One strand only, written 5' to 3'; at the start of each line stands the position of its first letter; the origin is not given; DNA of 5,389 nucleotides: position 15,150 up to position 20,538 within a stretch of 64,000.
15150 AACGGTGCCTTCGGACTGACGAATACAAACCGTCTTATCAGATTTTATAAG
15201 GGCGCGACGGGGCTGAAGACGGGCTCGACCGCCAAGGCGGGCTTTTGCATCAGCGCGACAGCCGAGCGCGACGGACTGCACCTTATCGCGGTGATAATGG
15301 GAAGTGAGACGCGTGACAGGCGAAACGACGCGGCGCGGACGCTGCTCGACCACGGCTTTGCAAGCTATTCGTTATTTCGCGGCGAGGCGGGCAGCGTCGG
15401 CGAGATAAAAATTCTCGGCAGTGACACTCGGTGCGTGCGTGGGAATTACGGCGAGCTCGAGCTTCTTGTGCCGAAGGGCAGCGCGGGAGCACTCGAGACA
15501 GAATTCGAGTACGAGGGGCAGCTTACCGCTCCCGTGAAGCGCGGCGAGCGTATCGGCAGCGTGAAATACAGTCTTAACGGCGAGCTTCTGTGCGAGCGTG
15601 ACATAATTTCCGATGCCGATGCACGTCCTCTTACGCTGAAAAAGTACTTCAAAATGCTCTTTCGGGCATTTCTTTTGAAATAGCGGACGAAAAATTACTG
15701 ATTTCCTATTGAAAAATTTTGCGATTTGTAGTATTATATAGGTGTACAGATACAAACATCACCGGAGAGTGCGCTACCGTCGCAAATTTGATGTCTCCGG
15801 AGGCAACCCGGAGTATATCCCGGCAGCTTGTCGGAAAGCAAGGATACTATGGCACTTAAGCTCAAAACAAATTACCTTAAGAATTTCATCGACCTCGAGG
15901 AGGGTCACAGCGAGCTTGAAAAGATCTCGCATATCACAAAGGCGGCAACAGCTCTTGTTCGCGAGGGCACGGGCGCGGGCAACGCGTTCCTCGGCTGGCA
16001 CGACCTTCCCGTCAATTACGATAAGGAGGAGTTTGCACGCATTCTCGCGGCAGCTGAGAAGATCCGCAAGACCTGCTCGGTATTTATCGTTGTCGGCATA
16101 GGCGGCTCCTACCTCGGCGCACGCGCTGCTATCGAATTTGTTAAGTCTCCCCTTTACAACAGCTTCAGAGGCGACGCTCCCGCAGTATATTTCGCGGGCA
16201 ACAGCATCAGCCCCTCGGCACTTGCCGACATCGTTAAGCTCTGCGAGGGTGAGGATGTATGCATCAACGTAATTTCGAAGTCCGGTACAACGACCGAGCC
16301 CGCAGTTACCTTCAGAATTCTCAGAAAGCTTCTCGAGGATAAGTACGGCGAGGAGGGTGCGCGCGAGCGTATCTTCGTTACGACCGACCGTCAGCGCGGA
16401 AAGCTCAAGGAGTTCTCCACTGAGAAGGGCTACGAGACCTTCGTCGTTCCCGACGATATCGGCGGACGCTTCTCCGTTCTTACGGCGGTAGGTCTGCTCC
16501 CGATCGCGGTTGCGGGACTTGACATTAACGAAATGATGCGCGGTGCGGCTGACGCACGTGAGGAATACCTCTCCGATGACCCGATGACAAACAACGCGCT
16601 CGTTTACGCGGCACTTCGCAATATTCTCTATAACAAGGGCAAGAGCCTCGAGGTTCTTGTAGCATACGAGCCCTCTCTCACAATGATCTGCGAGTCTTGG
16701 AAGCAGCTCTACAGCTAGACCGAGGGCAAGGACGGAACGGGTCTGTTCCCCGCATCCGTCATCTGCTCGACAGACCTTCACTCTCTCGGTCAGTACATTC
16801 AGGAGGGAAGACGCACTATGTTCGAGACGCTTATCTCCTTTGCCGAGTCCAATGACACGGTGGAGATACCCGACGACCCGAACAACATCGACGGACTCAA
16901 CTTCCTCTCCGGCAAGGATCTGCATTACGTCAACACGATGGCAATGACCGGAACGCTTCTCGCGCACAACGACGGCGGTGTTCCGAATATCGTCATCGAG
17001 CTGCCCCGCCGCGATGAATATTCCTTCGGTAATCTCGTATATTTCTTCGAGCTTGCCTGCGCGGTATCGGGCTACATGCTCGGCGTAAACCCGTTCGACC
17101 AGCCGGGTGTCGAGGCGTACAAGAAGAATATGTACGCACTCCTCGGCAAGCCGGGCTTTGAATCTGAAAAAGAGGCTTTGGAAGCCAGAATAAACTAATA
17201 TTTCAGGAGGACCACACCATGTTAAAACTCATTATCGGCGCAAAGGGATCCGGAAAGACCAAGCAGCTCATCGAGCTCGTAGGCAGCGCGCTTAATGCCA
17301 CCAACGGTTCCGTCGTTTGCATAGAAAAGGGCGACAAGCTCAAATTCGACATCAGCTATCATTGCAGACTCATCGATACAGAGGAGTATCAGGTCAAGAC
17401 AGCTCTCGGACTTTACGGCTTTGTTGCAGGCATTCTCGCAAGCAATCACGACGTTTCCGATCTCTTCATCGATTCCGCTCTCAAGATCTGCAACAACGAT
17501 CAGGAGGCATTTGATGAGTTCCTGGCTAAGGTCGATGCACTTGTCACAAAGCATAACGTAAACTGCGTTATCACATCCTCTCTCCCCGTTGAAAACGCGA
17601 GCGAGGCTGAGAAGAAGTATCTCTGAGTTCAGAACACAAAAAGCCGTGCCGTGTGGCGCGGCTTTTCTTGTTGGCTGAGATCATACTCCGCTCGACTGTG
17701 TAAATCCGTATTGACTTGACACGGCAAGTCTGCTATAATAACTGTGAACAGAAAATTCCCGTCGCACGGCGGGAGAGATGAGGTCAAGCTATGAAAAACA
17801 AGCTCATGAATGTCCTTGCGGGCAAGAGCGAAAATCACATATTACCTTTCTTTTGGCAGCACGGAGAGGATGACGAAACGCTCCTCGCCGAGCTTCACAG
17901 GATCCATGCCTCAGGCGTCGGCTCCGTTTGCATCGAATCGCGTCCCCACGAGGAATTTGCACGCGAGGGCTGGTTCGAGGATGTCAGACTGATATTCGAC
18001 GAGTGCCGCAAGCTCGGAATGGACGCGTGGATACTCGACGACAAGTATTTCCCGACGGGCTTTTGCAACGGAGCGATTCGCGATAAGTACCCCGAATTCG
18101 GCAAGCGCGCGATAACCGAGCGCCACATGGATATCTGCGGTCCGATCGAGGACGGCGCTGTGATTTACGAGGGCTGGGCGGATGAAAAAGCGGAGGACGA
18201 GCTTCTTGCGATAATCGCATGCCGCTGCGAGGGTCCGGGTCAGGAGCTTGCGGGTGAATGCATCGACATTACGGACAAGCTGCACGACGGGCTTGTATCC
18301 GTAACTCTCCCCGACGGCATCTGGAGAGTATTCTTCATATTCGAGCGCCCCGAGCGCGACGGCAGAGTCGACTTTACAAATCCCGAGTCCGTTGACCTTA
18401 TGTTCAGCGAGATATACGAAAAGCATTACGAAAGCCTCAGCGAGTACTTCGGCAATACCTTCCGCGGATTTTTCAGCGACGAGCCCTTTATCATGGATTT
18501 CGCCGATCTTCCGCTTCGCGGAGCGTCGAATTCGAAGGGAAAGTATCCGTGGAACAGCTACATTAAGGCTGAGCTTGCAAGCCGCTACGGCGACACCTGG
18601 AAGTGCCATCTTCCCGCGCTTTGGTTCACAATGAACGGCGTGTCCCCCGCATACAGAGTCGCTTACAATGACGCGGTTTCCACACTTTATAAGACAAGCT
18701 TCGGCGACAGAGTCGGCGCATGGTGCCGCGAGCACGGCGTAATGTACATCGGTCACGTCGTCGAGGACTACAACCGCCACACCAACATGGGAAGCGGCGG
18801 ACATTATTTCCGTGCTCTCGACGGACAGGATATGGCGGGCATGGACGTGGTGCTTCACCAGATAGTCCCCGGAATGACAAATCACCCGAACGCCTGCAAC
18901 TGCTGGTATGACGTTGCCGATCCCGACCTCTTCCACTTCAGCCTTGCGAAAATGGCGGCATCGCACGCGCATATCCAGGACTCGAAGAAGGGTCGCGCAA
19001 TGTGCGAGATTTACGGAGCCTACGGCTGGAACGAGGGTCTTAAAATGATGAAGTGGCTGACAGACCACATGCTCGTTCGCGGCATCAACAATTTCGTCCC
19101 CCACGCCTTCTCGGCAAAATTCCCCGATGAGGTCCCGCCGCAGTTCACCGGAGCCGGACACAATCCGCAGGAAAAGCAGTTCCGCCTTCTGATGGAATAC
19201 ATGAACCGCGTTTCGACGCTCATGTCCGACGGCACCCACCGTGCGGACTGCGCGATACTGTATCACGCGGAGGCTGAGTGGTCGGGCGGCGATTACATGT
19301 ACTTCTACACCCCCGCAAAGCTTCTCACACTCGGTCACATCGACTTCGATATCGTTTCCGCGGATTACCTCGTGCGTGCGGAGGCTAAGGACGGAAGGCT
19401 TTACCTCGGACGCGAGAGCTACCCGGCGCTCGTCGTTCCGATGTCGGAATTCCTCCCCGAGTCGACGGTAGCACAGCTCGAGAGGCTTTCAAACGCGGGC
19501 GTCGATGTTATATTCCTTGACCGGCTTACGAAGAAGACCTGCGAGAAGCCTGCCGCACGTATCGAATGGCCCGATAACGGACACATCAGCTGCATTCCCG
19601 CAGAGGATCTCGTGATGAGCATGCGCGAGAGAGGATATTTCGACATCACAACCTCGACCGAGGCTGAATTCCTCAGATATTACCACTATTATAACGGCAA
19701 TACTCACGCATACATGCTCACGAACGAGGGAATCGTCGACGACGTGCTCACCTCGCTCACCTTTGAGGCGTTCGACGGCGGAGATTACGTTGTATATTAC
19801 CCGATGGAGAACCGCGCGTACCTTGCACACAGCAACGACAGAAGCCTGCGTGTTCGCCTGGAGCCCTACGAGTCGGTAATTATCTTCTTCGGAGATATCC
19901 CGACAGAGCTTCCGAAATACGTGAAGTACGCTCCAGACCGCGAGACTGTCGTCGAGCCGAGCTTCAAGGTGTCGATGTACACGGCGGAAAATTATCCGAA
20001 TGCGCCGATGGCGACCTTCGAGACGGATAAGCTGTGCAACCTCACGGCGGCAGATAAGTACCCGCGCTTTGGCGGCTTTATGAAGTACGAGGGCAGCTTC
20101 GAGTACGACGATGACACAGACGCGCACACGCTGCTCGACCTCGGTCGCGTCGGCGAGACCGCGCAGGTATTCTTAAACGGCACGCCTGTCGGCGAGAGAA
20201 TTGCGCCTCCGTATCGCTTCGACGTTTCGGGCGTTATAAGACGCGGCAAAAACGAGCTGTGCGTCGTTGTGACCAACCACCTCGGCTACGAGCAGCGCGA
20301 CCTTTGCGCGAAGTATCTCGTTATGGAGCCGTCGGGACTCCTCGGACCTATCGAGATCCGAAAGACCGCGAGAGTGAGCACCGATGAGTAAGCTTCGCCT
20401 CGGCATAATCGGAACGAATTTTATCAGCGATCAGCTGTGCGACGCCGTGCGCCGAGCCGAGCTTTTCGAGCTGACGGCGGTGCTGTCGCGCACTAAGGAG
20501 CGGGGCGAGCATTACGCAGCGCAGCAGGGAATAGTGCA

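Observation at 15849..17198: pgi is full length but carries one in-frame TAG exactly at the catalytic-glutamate codon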

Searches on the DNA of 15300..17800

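Call 45: search_rna_families(source=window, start=15300, end=17800, threshold=evalue, max_evalue=1)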
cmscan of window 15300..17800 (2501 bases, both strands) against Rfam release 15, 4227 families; matches with E-value up to 1: 1.
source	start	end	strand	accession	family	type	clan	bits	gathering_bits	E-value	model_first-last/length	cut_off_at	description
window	17623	17669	+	RF00512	Leu_leader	Cis-reg; leader;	-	20.5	50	0.41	1-148/148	no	Leucine operon leader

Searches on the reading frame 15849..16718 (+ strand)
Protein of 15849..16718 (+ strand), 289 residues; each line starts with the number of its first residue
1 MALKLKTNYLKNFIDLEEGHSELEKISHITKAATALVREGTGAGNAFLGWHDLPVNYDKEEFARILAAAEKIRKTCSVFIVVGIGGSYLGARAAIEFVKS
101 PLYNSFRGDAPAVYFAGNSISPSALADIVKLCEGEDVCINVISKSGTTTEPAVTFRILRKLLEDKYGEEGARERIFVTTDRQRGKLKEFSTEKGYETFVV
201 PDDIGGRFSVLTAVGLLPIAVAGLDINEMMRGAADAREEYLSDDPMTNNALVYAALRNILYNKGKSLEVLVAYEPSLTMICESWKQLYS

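Call 12: find_encoding_contigs(protein=window:15849-16718:+, flank=5000, max_places=6)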
Protein window:15849-16718:+ (289 aa): no gene with exactly this product is on record in the collection.

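Call 23: find_homologous_proteins(query=window:15849-16715:+, max_evalue=1e-50)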
Query window:15849-16715:+ (289 aa): 8000 proteins with E <= 1e-50 among 8000 candidates; the best 120 are listed.
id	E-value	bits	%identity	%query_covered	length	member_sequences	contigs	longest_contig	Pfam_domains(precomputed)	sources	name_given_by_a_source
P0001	1.4e-179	613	97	100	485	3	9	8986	PF00342.25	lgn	-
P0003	4.1e-166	569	90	100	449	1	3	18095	PF00342.25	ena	-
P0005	9.9e-165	565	89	100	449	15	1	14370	PF00342.25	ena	-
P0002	5.0e-164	562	89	96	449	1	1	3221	PF00342.25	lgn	-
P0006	6.6e-164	562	89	100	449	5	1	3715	PF00342.25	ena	-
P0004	6.5e-163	559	88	100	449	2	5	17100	PF00342.25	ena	-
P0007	4.3e-158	543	86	100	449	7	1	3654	PF00342.25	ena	-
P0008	6.2e-151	519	80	100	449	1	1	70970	PF00342.25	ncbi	-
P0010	6.0e-149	513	79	100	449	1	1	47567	PF00342.25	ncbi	-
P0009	1.7e-148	511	78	100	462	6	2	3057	PF00342.25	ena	-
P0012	2.3e-148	511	79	100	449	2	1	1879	PF00342.25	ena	-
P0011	7.2e-146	503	78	100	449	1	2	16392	PF00342.25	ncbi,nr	ncbi:MAG: glucose-6-phosphate isomerase [Clostridia bacterium]|nr:glucose-6-phosphate isomerase [Clo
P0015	9.1e-146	502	78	100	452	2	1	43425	PF00342.25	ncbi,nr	ncbi:MAG: glucose-6-phosphate isomerase [Clostridia bacterium]|nr:glucose-6-phosphate isomerase [Clo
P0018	2.5e-145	501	77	100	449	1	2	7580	PF00342.25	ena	-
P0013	6.0e-145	500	78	100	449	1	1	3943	PF00342.25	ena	-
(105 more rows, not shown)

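Call 24: list_cluster_members(proteins=[P0001, window:15849-16715:+, window:15828-16715:+, window:16818-17195:+])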
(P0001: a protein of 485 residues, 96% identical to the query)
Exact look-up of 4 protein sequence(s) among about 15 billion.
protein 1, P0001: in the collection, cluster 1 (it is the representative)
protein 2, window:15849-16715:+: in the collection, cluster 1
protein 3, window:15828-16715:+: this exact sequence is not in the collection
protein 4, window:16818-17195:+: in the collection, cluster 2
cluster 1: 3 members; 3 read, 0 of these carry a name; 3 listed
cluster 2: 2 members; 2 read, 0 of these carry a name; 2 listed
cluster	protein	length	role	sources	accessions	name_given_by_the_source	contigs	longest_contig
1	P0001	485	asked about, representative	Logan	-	-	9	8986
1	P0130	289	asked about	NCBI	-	-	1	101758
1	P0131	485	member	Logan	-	-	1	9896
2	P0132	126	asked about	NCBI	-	-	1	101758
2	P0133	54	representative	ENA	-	-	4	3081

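Call 25: find_encoding_contigs(protein=P0130, flank=10000, max_places=5)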
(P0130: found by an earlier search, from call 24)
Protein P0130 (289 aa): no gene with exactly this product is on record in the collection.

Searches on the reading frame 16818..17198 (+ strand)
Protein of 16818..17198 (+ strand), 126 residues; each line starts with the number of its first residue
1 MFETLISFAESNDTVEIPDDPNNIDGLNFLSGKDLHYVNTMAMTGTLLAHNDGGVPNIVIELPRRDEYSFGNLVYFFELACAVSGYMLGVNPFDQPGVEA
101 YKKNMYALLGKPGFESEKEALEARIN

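Call 19: find_encoding_contigs(protein=window:16818-17198:+, flank=4000, max_places=10)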
Protein window:16818-17198:+ (126 aa): no gene with exactly this product is on record in the collection.

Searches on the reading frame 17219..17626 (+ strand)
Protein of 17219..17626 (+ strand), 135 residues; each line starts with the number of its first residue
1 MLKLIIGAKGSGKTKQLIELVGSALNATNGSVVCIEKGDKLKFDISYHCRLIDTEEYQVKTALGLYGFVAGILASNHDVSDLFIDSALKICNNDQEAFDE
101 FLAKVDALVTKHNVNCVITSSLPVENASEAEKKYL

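Call 18: find_encoding_contigs(protein=window:17219-17626:+, flank=4000, max_places=10)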
Protein window:17219-17626:+ (135 aa): 5 contigs read that carry it; 5 places shown.
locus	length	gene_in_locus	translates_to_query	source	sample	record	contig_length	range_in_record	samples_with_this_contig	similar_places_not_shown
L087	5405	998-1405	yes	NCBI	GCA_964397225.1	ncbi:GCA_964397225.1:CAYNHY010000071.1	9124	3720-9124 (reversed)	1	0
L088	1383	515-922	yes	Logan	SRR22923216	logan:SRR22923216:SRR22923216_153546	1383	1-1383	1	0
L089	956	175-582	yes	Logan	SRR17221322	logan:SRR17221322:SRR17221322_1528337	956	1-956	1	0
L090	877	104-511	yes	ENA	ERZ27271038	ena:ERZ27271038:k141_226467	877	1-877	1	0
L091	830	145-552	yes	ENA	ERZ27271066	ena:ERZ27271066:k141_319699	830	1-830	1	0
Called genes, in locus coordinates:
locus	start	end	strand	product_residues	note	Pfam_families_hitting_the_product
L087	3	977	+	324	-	?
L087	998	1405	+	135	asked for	-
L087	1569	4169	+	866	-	PF17132:Glyco_hydro_106, PF22666:Glyco_hydro_2_N2 (weak)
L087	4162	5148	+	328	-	PF01408:GFO_IDH_MocA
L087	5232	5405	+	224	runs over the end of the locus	PF12697:Abhydrolase_6 (faint), PF01738:DLH (weak), PF00326:Peptidase_S9 (weak)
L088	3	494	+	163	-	?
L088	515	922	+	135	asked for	-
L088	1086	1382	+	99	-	?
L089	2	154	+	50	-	?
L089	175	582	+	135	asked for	-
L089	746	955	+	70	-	?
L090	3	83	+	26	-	?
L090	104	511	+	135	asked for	-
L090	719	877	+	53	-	?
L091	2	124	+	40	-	?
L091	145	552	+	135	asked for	-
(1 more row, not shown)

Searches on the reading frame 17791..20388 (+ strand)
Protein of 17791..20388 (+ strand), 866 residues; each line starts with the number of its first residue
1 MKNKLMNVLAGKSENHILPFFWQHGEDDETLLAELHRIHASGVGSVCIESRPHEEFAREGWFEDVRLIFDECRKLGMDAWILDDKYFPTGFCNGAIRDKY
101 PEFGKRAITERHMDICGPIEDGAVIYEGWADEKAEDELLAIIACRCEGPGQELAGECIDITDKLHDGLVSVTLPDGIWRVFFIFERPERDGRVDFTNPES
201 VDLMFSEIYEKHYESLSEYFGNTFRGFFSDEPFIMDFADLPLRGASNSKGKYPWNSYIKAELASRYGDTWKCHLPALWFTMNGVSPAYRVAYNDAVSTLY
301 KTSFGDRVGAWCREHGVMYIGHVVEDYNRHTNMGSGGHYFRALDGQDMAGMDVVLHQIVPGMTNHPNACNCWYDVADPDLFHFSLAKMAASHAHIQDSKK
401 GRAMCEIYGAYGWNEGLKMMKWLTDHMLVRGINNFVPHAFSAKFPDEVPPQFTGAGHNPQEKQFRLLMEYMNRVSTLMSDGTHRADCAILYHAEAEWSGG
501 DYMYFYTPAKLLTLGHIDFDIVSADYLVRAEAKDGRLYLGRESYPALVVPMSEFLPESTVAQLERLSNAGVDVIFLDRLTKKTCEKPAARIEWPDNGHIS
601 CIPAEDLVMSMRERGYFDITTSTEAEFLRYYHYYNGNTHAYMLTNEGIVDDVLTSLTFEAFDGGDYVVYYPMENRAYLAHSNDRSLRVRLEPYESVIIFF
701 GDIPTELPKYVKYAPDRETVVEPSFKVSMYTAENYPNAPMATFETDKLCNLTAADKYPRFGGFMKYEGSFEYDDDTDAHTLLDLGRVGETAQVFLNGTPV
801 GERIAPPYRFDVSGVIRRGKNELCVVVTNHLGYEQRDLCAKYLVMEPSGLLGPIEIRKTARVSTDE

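Call 49: list_cluster_members(proteins=[window:17791-20388:+, window:36048-36857:+, window:36895-37950:+, window:53964-55061:+, window:55064-56044:+, window:49387-50133:+, window:52439-53968:+, window:58644-60038:-, window:22654-23988:+, window:14487-15680:+])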
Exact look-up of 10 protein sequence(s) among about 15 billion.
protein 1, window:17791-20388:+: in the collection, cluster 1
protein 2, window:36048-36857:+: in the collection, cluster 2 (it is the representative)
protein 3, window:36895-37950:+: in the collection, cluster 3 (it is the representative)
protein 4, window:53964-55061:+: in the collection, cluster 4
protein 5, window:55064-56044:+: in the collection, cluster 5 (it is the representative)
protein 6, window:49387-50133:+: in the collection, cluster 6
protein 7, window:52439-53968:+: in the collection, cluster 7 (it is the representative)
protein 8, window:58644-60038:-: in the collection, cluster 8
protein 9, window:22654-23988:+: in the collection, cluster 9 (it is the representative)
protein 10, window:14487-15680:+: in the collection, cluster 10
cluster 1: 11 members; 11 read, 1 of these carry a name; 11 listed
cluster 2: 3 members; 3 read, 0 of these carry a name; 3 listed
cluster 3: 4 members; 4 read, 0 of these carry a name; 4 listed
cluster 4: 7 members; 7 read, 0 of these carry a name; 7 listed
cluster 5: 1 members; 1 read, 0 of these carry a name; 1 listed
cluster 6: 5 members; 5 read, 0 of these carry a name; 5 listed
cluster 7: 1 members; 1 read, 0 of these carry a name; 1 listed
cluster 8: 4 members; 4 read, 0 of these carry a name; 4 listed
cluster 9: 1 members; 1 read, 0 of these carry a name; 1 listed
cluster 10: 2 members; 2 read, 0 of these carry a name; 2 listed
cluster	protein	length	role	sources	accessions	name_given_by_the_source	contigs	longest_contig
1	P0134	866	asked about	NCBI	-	-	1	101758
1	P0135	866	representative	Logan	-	-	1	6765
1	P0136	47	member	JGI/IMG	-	hypothetical protein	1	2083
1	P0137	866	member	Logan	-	-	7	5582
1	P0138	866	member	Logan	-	-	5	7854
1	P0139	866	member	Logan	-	-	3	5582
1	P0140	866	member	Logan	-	-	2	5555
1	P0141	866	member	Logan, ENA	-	-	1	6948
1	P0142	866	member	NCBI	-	-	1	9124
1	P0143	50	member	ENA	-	-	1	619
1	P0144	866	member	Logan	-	-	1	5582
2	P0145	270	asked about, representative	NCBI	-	-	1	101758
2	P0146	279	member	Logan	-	-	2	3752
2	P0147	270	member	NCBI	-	-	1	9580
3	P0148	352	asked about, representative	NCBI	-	-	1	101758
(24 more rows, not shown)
